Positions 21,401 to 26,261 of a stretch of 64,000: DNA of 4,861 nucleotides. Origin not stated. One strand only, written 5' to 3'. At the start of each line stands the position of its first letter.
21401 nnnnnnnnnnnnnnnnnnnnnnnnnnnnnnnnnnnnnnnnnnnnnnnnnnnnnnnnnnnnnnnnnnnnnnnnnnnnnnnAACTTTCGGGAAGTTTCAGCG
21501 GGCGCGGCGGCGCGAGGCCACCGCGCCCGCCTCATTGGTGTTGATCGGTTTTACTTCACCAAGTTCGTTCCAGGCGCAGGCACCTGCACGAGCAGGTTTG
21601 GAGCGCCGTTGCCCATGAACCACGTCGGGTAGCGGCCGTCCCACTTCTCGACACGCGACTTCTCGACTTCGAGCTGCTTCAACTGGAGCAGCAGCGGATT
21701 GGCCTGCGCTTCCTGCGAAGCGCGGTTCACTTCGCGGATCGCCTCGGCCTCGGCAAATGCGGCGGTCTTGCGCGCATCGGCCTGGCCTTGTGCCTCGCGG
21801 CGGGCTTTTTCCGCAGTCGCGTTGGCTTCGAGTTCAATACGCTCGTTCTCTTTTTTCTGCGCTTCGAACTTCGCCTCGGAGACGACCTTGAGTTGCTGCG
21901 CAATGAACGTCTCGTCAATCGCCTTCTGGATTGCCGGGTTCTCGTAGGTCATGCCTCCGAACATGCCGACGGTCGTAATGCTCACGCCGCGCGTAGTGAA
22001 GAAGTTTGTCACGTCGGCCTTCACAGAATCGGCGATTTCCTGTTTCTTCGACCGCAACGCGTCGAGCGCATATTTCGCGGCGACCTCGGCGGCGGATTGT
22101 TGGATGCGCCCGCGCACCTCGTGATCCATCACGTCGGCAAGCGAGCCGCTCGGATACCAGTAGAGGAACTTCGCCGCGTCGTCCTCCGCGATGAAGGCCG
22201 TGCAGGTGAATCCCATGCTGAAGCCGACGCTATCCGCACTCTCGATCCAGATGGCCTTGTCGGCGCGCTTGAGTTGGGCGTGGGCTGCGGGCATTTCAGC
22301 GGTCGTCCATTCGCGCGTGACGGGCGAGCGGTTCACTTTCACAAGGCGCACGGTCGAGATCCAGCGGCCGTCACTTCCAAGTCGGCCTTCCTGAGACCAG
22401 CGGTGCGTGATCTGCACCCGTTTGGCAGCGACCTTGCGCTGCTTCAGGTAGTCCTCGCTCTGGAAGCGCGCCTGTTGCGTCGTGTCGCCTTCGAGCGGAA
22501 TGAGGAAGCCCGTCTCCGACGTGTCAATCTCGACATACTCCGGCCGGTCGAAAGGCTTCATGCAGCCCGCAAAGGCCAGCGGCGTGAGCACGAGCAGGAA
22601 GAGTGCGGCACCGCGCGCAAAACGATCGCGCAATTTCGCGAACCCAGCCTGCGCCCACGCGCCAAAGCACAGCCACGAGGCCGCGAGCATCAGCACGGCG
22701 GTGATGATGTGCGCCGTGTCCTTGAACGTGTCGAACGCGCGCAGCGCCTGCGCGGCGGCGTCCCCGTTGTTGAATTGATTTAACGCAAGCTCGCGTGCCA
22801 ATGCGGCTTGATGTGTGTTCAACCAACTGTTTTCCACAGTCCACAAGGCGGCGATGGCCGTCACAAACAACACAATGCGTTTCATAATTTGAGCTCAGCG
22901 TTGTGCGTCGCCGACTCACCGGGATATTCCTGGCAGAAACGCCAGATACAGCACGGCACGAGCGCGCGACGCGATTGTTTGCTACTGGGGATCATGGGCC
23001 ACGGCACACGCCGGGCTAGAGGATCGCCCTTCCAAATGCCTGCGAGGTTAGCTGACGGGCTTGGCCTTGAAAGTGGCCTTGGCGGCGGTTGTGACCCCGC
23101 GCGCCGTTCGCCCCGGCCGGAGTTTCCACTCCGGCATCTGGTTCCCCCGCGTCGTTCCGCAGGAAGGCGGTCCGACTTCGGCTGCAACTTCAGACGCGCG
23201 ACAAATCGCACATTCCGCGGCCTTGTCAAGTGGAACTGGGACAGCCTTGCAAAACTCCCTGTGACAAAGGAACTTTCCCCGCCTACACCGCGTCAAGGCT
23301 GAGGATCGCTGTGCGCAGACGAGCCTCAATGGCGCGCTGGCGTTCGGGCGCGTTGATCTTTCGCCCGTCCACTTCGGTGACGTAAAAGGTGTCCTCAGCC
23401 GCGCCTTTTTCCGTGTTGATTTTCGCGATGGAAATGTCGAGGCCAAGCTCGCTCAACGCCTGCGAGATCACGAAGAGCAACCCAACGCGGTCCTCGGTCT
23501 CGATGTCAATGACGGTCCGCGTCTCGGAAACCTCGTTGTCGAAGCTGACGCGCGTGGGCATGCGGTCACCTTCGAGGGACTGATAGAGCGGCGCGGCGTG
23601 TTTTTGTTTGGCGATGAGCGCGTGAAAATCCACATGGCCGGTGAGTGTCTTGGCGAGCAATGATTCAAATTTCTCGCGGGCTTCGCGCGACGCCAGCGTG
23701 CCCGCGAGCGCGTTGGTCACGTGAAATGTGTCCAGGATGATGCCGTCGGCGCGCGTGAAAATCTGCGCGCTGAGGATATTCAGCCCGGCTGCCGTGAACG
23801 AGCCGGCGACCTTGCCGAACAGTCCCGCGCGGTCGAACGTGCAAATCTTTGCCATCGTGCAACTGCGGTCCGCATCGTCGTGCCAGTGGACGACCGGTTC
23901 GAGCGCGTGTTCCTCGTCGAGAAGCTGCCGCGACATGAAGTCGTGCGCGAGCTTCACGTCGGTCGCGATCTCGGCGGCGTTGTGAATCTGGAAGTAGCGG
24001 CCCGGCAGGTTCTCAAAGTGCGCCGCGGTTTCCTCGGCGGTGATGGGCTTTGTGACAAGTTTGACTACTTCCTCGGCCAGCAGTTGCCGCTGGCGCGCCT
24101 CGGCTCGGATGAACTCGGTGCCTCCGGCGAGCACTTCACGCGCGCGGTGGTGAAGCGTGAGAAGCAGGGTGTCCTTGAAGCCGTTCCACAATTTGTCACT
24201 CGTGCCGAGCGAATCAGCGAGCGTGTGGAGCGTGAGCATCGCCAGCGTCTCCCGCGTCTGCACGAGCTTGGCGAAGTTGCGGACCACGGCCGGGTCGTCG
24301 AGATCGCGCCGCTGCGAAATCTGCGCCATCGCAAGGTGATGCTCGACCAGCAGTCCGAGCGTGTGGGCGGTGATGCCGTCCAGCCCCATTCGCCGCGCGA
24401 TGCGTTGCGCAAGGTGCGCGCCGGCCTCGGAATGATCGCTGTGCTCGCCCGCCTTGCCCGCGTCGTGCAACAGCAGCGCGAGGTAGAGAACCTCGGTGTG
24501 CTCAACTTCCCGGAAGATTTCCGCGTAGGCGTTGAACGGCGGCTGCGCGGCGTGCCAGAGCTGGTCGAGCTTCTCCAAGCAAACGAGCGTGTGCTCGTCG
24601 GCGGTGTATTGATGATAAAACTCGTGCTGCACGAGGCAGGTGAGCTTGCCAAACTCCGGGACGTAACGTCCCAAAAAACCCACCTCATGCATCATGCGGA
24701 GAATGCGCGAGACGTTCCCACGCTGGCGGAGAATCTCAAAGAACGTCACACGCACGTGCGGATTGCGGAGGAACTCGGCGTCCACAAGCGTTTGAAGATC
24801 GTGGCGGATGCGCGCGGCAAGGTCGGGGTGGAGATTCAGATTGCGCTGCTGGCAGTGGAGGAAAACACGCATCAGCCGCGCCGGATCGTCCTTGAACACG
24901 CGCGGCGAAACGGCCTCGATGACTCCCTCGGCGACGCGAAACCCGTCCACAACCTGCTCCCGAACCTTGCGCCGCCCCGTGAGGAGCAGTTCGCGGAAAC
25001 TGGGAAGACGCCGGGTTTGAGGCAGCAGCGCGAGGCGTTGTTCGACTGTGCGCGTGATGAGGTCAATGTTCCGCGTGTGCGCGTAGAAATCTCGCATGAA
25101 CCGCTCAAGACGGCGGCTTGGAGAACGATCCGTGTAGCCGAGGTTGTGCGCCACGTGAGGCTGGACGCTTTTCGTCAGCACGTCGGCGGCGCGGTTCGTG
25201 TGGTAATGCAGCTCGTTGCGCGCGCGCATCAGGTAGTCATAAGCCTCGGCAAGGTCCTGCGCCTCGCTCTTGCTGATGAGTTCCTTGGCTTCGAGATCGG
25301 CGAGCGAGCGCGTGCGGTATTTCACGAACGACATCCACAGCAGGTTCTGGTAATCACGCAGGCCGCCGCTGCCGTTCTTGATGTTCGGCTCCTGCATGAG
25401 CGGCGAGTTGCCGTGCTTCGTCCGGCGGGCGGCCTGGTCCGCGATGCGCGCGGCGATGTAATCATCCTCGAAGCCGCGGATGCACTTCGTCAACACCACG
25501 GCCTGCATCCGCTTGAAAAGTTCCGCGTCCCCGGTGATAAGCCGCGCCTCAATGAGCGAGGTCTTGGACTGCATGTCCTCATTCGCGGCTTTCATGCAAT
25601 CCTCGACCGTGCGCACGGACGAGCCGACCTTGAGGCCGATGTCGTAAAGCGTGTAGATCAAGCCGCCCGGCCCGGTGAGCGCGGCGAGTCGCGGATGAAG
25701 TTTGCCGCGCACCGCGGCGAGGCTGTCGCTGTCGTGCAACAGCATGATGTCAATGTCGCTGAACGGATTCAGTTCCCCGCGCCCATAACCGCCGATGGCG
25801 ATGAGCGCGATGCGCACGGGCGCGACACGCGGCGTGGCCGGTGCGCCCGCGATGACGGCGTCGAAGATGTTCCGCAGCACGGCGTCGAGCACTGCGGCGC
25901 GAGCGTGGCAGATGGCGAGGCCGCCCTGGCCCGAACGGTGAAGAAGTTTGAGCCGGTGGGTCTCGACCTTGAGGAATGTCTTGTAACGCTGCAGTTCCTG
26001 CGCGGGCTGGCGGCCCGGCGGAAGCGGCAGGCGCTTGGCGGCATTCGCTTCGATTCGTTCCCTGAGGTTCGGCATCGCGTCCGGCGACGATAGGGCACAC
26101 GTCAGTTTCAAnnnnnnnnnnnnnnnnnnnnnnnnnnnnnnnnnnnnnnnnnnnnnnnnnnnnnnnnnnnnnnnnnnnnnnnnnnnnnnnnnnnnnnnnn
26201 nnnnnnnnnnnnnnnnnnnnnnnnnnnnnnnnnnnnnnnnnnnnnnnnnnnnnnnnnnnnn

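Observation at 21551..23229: c-di-AMP (ydaO-class) riboswitch apparently controlling an SPFH/band-7 membrane protein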

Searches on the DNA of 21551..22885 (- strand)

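Call 8: search_rna_families(sources=[L001, L006, L014, L023, L029, L031, L041, L045, L050, L052, L059, L062, L063, L069, L064, L047], threshold=gathering)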
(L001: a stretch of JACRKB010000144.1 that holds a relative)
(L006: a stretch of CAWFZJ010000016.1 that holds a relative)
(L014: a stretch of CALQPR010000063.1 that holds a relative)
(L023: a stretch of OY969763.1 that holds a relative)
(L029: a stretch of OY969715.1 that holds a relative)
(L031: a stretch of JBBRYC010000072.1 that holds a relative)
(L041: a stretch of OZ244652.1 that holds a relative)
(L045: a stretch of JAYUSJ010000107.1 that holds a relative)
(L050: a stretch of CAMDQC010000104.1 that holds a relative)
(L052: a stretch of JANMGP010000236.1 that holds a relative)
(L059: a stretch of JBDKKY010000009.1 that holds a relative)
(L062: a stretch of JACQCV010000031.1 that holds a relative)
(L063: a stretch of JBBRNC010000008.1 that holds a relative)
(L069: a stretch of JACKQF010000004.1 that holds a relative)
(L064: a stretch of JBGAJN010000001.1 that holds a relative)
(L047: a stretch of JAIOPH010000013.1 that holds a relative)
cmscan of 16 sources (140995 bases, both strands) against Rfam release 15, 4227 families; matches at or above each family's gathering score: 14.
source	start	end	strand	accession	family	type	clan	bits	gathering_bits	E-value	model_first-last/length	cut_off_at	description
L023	3575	3738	+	RF00379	c-di-AMP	Cis-reg; riboswitch;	-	64.1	38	3.3e-12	1-134/134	no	c-di-AMP riboswitch aptamer (ydaO/yuaA leader)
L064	3664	3830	+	RF00379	c-di-AMP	Cis-reg; riboswitch;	-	59.1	38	8.1e-11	1-134/134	no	c-di-AMP riboswitch aptamer (ydaO/yuaA leader)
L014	3702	3869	+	RF00379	c-di-AMP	Cis-reg; riboswitch;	-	59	38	8.5e-11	1-134/134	no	c-di-AMP riboswitch aptamer (ydaO/yuaA leader)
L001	3640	3809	+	RF00379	c-di-AMP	Cis-reg; riboswitch;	-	58.4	38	1.3e-10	1-134/134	no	c-di-AMP riboswitch aptamer (ydaO/yuaA leader)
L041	3740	3895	+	RF00379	c-di-AMP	Cis-reg; riboswitch;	-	58.4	38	1.3e-10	1-134/134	no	c-di-AMP riboswitch aptamer (ydaO/yuaA leader)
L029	3736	3892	+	RF00379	c-di-AMP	Cis-reg; riboswitch;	-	54.3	38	1.8e-09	1-134/134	no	c-di-AMP riboswitch aptamer (ydaO/yuaA leader)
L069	3237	3412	+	RF00379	c-di-AMP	Cis-reg; riboswitch;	-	53.9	38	2.3e-09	1-134/134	no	c-di-AMP riboswitch aptamer (ydaO/yuaA leader)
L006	3725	3890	+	RF00379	c-di-AMP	Cis-reg; riboswitch;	-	52.2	38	6.6e-09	1-134/134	no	c-di-AMP riboswitch aptamer (ydaO/yuaA leader)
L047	3633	3805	+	RF00379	c-di-AMP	Cis-reg; riboswitch;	-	49.8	38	3.1e-08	1-134/134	no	c-di-AMP riboswitch aptamer (ydaO/yuaA leader)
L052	3679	3852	+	RF00379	c-di-AMP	Cis-reg; riboswitch;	-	49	38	5.2e-08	1-134/134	no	c-di-AMP riboswitch aptamer (ydaO/yuaA leader)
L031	3685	3856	+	RF00379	c-di-AMP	Cis-reg; riboswitch;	-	46.5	38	2.7e-07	1-134/134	no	c-di-AMP riboswitch aptamer (ydaO/yuaA leader)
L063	3252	3426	+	RF00379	c-di-AMP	Cis-reg; riboswitch;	-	46.2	38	3.3e-07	1-134/134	no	c-di-AMP riboswitch aptamer (ydaO/yuaA leader)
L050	2325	2495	+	RF00379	c-di-AMP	Cis-reg; riboswitch;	-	46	38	3.7e-07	1-134/134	no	c-di-AMP riboswitch aptamer (ydaO/yuaA leader)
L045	3656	3829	+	RF00379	c-di-AMP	Cis-reg; riboswitch;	-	44.6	38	9e-07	1-134/134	no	c-di-AMP riboswitch aptamer (ydaO/yuaA leader)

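Call 56: search_rna_families(sources=[L068, L073, L002, L022, L080, L092, L084, L120, L095, L012, L013, L147, L133], threshold=gathering)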
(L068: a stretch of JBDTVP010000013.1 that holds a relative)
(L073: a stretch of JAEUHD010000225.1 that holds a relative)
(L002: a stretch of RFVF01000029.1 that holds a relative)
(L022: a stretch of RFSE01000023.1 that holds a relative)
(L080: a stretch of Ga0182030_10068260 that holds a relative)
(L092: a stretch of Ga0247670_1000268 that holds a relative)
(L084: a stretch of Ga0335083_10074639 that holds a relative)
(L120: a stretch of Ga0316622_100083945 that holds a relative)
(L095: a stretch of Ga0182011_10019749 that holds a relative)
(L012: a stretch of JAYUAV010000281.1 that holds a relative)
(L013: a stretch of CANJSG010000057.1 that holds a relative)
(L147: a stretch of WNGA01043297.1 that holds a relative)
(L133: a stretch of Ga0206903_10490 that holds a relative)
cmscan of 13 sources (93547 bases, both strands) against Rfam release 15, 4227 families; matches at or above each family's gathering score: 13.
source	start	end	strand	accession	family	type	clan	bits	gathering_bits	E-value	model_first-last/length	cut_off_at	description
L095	4181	4591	-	RF00010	RNaseP_bact_a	Gene; ribozyme;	CL00002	238.2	100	4.5e-76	1-367/367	no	Bacterial RNase P class A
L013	3712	3877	+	RF00379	c-di-AMP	Cis-reg; riboswitch;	-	67.2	38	3.1e-13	1-134/134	no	c-di-AMP riboswitch aptamer (ydaO/yuaA leader)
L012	3666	3830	+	RF00379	c-di-AMP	Cis-reg; riboswitch;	-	67.1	38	3.2e-13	1-134/134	no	c-di-AMP riboswitch aptamer (ydaO/yuaA leader)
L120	731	893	+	RF00379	c-di-AMP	Cis-reg; riboswitch;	-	63.7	38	2.9e-12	1-134/134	no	c-di-AMP riboswitch aptamer (ydaO/yuaA leader)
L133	1155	1300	+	RF00379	c-di-AMP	Cis-reg; riboswitch;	-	63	38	4.6e-12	1-134/134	no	c-di-AMP riboswitch aptamer (ydaO/yuaA leader)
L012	8413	8565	+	RF00379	c-di-AMP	Cis-reg; riboswitch;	-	60.6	38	2.1e-11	1-134/134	no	c-di-AMP riboswitch aptamer (ydaO/yuaA leader)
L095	2308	2474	-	RF00379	c-di-AMP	Cis-reg; riboswitch;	-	60.2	38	2.7e-11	1-134/134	no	c-di-AMP riboswitch aptamer (ydaO/yuaA leader)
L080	4148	4309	-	RF00379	c-di-AMP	Cis-reg; riboswitch;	-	57.2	38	1.8e-10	1-134/134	no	c-di-AMP riboswitch aptamer (ydaO/yuaA leader)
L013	1124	1286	+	RF00379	c-di-AMP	Cis-reg; riboswitch;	-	57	38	2e-10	1-134/134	no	c-di-AMP riboswitch aptamer (ydaO/yuaA leader)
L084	3092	3251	-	RF00379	c-di-AMP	Cis-reg; riboswitch;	-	54.7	38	9.1e-10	1-134/134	no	c-di-AMP riboswitch aptamer (ydaO/yuaA leader)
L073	138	183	+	RF01687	Acido-Lenti-1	Gene; sRNA;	-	52.9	37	6.2e-09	1-46/46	no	Acido-Lenti-1 RNA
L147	3278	3443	-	RF00379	c-di-AMP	Cis-reg; riboswitch;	-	52.7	38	3.2e-09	1-134/134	no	c-di-AMP riboswitch aptamer (ydaO/yuaA leader)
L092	8416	8578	-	RF00379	c-di-AMP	Cis-reg; riboswitch;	-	52.3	38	4.3e-09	1-134/134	no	c-di-AMP riboswitch aptamer (ydaO/yuaA leader)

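Call 65: search_rna_families(source=L198, threshold=gathering)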
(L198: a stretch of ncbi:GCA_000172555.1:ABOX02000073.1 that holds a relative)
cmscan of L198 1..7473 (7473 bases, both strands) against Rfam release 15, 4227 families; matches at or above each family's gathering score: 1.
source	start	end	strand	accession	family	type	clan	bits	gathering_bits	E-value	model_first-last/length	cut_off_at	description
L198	2731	2893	+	RF00379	c-di-AMP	Cis-reg; riboswitch;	-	54.6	38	7.8e-11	1-134/134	no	c-di-AMP riboswitch aptamer (ydaO/yuaA leader)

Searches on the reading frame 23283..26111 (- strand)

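Call 4: search_protein_families(library=pfam, proteins=[window:23283-26111:-])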
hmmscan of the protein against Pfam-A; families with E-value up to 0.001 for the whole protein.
window:23283-26111:- (942 aa): 8 families
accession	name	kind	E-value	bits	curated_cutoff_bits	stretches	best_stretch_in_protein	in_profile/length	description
PF08335.16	GlnD_UR_UTase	-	3.4e-36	124.8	21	1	219-354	3-138/141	GlnD PII-uridylyltransferase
PF01842.31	ACT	-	6.3e-11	42.3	27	1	760-801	9-51/66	ACT domain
PF24931.1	ACT_ACR9_3rd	-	7.8e-11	42.4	27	1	855-937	2-85/98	ACR9-like, ACT-like domain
PF22754.3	bHLH-TF_ACT-like_plant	-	3.9e-07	30.6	27.6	0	862-929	7-72/75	Plant bHLH transcription factor, ACT-like domain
PF13291.12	ACT_4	-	1.3e-05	26.2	27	0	866-908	7-47/80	ACT domain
PF01966.28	HD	-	1.5e-05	25.7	22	1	536-599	21-92/116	HD domain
PF03710.21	GlnE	-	0.00021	21.2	24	1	73-131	99-160/252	Glutamate-ammonia ligase adenylyltransferase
PF01909.29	NTP_transf_2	-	0.00056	20.7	21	0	101-130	15-44/93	Nucleotidyltransferase domain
